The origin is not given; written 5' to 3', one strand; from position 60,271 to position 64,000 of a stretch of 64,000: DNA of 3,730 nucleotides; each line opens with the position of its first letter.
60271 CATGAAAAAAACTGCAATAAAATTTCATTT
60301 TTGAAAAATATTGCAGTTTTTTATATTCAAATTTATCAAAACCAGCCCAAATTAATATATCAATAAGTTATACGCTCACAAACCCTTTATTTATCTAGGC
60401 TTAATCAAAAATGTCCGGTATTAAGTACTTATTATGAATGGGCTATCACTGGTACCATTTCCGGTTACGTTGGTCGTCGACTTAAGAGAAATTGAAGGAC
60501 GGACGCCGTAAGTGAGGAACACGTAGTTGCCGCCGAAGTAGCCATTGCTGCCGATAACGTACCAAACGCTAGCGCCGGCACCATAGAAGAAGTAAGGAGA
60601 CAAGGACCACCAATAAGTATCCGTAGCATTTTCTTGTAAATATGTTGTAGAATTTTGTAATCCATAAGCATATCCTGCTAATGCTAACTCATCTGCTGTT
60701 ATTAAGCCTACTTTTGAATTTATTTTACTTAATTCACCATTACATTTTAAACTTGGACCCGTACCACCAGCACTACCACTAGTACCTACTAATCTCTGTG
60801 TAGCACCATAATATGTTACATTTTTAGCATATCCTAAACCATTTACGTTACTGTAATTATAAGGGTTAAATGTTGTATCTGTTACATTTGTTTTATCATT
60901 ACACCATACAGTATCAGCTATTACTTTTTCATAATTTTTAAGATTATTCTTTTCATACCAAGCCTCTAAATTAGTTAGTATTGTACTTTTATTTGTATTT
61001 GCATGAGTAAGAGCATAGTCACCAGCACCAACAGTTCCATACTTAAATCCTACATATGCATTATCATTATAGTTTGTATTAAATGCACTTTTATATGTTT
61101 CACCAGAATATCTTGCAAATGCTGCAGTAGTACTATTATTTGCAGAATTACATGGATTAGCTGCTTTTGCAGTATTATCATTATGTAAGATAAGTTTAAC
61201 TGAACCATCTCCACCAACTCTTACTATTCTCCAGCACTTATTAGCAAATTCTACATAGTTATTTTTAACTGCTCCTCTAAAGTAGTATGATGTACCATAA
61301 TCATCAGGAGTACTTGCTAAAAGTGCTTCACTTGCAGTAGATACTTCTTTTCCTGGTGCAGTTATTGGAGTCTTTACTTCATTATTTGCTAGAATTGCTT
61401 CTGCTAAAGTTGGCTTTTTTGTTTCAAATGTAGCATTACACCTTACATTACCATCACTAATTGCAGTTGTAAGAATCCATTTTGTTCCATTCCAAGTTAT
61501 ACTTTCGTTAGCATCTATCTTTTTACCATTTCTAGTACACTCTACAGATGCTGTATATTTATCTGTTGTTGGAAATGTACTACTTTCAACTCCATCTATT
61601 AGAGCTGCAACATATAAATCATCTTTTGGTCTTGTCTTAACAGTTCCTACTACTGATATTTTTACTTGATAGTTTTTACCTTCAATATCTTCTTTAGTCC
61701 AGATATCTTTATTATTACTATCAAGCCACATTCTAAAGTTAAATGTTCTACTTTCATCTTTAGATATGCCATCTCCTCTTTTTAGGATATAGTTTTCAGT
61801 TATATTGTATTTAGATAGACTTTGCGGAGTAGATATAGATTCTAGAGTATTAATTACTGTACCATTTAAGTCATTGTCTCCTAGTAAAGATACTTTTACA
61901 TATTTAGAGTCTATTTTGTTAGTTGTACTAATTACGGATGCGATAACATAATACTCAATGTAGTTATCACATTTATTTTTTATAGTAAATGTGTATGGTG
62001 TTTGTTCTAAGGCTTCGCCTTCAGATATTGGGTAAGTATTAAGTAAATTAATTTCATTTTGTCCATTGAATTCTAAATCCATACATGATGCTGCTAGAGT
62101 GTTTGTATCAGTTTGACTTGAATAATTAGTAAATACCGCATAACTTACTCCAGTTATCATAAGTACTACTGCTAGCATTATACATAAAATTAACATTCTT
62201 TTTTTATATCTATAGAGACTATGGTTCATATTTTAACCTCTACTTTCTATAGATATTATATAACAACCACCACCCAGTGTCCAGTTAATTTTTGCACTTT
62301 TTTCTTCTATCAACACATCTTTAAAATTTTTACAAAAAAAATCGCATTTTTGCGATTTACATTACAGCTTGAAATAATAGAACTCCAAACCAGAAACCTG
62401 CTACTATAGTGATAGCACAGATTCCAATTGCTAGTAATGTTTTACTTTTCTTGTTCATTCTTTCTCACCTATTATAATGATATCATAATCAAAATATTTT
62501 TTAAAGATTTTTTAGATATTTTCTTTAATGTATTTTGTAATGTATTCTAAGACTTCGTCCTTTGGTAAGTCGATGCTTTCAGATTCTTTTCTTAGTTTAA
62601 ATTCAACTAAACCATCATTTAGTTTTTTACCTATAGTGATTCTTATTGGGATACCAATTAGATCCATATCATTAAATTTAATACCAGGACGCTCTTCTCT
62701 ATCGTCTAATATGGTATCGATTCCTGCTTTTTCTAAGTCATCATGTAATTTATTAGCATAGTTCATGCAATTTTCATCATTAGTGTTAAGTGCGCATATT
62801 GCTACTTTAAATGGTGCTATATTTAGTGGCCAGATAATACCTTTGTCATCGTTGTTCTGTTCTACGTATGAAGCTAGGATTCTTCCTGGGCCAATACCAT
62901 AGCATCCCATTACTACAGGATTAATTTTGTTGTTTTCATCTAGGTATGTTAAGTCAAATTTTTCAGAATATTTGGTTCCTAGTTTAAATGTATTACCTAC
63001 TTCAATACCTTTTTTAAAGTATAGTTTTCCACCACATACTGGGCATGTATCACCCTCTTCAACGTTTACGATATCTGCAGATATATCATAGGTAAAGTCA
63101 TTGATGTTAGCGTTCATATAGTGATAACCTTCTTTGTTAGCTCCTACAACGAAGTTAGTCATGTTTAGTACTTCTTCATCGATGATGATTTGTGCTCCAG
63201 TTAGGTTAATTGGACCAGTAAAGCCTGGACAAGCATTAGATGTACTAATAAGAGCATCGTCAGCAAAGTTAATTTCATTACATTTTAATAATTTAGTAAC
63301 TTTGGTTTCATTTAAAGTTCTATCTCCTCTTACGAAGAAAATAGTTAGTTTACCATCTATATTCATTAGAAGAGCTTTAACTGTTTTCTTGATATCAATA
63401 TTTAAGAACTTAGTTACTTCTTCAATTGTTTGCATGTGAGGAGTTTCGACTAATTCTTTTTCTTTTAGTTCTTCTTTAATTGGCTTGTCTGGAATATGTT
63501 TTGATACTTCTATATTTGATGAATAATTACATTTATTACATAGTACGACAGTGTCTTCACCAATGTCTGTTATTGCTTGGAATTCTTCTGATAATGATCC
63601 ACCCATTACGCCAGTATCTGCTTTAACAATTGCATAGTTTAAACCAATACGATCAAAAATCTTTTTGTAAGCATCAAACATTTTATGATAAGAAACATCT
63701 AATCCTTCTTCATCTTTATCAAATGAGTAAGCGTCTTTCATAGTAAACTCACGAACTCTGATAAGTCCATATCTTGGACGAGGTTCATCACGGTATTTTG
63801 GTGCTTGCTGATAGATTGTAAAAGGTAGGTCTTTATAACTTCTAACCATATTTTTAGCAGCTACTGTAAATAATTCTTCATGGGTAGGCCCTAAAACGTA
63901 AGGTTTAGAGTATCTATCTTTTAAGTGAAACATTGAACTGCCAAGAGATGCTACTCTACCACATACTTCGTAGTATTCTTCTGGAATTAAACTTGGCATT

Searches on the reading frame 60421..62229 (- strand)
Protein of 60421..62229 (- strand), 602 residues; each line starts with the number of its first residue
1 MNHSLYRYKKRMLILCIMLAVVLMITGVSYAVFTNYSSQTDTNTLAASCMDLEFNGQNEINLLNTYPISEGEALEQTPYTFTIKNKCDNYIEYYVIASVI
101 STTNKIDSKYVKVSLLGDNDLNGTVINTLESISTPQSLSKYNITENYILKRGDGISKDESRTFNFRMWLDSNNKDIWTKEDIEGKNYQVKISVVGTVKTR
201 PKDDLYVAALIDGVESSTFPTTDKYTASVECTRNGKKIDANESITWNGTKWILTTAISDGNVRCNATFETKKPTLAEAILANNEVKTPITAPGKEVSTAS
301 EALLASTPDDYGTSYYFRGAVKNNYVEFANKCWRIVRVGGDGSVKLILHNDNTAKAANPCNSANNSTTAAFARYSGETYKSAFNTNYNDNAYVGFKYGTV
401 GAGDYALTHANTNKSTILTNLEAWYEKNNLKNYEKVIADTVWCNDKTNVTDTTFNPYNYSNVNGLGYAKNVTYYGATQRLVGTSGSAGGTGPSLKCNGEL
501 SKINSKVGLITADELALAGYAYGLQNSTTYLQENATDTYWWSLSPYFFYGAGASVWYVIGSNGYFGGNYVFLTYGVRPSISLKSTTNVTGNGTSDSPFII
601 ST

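Call 7: search_protein_families(library=pfam, proteins=[window:60421-62229:-], max_evalue=0.01)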
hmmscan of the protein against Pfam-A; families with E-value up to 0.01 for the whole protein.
window:60421-62229:- (602 aa): 1 family
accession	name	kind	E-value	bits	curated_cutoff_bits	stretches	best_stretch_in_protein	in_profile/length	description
PF19789.6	DUF6273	-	3.4e-05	24.2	23.5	1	499-584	77-172/172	Domain of unknown function (DUF6273)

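Call 12: search_protein_families(library=ncbifam, proteins=[window:60421-62229:-], max_evalue=0.01)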
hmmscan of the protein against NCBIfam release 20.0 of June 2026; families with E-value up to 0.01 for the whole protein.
window:60421-62229:- (602 aa): 0 families

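Call 56: find_encoding_contigs(protein=window:60421-62229:-, flank=1500, max_places=10)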
Protein window:60421-62229:- (602 aa): no gene with exactly this product is on record in the collection.
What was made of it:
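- Tried and rejected: It returned nothing (call 56).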

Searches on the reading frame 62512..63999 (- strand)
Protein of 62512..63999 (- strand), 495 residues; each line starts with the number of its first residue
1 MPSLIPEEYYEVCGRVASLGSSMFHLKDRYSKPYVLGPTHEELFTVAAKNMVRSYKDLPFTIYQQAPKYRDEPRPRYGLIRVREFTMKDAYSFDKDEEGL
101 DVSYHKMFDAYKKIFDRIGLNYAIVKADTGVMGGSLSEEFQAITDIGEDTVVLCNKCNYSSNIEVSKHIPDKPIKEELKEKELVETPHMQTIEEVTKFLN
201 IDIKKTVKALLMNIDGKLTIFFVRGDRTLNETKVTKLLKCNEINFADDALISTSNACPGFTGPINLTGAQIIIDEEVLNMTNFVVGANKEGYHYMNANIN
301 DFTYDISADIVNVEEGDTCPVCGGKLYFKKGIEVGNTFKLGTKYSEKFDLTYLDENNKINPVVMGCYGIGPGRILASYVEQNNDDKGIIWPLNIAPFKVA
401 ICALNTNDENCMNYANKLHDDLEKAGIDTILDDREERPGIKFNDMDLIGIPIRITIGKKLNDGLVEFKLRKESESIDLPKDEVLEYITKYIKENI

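Call 7: search_protein_families(library=pfam, proteins=[window:62512-63999:-], max_evalue=0.01)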
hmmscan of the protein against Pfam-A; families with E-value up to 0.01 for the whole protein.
window:62512-63999:- (495 aa): 3 families
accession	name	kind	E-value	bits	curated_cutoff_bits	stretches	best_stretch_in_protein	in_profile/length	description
PF00587.30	tRNA-synt_2b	-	3.2e-34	119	29.3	1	24-382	1-179/179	tRNA synthetase class II core domain (G, H, P, S and T)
PF04073.20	tRNA_edit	-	1.6e-21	77.1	25.5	1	186-295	1-114/123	Aminoacyl-tRNA editing domain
PF03129.25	HGTP_anticodon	-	7.5e-21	74.5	21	1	398-489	1-93/94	Anticodon binding domain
